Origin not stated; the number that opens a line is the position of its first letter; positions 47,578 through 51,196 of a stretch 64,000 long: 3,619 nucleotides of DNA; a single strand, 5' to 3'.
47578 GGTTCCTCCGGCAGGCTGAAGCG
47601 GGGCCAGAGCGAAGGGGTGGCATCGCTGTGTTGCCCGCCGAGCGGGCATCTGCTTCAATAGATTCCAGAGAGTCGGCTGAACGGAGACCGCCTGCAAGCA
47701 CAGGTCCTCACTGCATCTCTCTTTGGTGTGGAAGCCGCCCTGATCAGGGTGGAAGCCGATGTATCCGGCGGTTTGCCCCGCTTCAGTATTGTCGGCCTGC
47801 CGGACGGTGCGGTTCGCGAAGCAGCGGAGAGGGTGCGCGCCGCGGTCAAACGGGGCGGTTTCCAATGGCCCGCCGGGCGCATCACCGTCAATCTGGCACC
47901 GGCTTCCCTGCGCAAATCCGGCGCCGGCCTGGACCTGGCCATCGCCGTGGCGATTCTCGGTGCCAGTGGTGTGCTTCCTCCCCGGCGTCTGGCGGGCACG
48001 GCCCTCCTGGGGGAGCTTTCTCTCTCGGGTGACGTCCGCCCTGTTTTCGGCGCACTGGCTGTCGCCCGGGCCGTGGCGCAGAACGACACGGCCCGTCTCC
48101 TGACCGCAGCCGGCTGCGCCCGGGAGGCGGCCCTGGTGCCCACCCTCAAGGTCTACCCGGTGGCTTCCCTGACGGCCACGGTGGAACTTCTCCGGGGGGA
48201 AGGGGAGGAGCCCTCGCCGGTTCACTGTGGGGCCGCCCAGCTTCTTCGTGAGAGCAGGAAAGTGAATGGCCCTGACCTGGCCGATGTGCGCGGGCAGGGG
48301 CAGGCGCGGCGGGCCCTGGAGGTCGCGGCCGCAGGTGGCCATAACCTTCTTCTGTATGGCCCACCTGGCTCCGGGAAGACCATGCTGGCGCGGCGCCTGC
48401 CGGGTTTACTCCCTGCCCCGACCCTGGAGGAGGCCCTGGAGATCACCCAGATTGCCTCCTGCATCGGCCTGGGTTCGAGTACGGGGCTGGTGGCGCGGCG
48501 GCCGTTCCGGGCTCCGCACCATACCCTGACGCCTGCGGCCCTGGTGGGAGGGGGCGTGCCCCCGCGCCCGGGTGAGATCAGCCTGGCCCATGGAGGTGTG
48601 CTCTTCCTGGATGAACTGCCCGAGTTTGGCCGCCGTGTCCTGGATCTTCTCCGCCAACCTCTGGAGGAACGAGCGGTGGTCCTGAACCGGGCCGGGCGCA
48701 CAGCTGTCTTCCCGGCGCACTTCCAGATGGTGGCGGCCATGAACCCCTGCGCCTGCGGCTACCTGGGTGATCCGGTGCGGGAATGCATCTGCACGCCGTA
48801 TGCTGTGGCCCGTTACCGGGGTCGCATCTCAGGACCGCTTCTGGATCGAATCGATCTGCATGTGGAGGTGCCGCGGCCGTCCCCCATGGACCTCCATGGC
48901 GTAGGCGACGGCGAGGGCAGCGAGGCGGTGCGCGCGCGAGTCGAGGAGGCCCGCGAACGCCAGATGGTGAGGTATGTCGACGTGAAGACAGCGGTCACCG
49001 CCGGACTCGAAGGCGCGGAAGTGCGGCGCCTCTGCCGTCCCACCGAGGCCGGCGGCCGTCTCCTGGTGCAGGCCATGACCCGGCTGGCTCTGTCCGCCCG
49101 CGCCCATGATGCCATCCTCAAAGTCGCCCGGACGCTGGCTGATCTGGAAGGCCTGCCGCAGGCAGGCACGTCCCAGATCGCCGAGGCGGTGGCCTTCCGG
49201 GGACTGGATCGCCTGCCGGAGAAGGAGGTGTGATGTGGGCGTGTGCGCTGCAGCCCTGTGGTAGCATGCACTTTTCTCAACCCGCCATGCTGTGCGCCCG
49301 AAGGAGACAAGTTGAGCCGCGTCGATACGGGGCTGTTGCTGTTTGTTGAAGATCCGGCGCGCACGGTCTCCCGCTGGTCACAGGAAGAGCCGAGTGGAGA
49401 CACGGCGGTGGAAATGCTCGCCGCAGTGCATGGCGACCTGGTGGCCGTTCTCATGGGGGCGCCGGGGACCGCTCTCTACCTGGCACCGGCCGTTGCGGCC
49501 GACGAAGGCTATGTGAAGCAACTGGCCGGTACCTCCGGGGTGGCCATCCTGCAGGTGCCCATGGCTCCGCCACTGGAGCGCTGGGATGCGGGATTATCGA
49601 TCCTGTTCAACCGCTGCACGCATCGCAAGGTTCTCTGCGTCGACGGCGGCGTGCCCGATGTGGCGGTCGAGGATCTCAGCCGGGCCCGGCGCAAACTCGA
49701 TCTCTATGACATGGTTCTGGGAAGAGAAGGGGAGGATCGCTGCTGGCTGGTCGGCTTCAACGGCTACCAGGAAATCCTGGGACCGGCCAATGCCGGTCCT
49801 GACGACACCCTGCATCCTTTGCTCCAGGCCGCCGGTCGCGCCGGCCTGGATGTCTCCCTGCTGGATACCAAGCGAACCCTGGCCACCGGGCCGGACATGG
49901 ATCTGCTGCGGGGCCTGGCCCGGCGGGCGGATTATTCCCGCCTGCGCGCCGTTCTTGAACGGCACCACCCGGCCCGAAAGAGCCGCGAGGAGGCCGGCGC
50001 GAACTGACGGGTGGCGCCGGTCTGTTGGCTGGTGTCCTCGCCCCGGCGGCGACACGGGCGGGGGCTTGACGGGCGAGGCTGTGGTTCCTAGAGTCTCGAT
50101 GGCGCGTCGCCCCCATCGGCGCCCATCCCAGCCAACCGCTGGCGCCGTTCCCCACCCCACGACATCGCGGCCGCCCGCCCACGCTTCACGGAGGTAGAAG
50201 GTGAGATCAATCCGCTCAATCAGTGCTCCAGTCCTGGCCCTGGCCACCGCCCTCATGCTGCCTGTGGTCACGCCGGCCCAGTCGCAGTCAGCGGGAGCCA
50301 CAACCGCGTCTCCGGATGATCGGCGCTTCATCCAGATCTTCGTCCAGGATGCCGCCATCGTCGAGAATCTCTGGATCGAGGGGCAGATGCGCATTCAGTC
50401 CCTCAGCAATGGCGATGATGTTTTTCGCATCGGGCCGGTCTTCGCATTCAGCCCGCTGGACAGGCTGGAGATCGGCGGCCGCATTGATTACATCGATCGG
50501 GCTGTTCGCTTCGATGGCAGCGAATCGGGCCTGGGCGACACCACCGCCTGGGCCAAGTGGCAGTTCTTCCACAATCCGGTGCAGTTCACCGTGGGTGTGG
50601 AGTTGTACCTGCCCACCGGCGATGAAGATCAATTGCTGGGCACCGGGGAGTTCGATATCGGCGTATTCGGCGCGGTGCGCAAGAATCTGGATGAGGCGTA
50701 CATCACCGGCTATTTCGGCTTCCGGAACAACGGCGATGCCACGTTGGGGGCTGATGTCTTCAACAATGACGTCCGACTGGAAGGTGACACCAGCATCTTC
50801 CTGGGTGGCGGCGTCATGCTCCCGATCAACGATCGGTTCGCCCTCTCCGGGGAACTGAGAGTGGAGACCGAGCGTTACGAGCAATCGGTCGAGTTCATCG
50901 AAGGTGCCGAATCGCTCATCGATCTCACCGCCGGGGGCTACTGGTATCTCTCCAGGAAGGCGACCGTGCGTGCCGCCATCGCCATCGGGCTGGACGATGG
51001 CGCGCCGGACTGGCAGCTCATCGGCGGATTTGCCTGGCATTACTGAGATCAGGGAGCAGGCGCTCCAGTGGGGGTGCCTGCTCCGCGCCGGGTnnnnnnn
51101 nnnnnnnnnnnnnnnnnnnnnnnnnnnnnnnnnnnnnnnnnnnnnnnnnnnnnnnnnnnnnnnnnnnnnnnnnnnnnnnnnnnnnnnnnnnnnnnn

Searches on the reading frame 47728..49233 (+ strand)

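Call 3: search_protein_families(library=pfam, proteins=[window:47728-49233:+], max_evalue=0.01)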
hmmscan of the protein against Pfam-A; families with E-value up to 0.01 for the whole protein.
window:47728-49233:+ (501 aa): 11 families
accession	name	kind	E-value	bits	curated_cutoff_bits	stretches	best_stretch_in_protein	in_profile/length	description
PF01078.27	Mg_chelatase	-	1.3e-91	306.1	20.3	1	183-385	1-203/207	Magnesium chelatase, subunit ChlI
PF13541.12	ChlI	-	4.4e-36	123.9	27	1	8-126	1-117/121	Subunit ChlI of Mg-chelatase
PF13335.12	Mg_chelatase_C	-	1.1e-24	87.2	26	1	395-491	1-94/94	Magnesium chelatase, subunit ChlI C-terminal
PF07728.20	AAA_5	-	3.9e-11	43.6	22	1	206-341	1-124/139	AAA domain (dynein-related subfamily)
PF00158.32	Sigma54_activat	-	1.5e-06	28.5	20.2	1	279-339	84-142/168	Sigma-54 interaction domain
PF00493.29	MCM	-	2.3e-05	24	23.3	1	281-345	114-178/224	MCM P-loop domain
PF13191.12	AAA_16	-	3.5e-05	24.8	32.6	1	194-231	13-51/167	AAA ATPase domain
PF00004.35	AAA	-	0.00027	21.8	21.2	1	207-224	1-18/131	ATPase family associated with various cellular activities (AAA)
PF13401.12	AAA_22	-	0.0014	19.3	27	1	206-229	7-30/130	AAA domain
PF13671.12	AAA_33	-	0.002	18.9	27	0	208-243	3-38/143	AAA domain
PF05496.18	RuvB_N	-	0.005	17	27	0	206-222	35-51/159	Holliday junction DNA helicase RuvB P-loop domain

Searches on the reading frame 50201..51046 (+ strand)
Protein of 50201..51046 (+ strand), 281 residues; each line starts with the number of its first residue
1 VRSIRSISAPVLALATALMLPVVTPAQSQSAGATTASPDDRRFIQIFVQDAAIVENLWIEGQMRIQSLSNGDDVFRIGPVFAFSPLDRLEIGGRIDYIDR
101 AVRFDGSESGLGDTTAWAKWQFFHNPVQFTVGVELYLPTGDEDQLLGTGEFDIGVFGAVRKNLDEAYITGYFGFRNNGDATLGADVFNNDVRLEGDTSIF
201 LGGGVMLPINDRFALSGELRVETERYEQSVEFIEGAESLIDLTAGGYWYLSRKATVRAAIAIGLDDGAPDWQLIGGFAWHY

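Call 3: search_protein_families(library=pfam, proteins=[window:50201-51046:+], max_evalue=0.01)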
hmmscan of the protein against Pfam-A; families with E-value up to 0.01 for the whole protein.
window:50201-51046:+ (281 aa): 2 families
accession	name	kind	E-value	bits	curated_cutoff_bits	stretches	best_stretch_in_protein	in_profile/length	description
PF11383.14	DUF3187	-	0.00045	19.9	24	1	107-253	152-290/320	Protein of unknown function (DUF3187)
PF13557.12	Phenol_MetA_deg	-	0.00057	20.4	22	1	91-150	57-118/242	Putative MetA-pathway of phenol degradation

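Call 51: search_protein_families(library=ncbifam, proteins=[window:50201-51046:+], max_evalue=0.001)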
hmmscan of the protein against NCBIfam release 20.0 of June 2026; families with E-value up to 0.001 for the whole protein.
window:50201-51046:+ (281 aa): 0 families
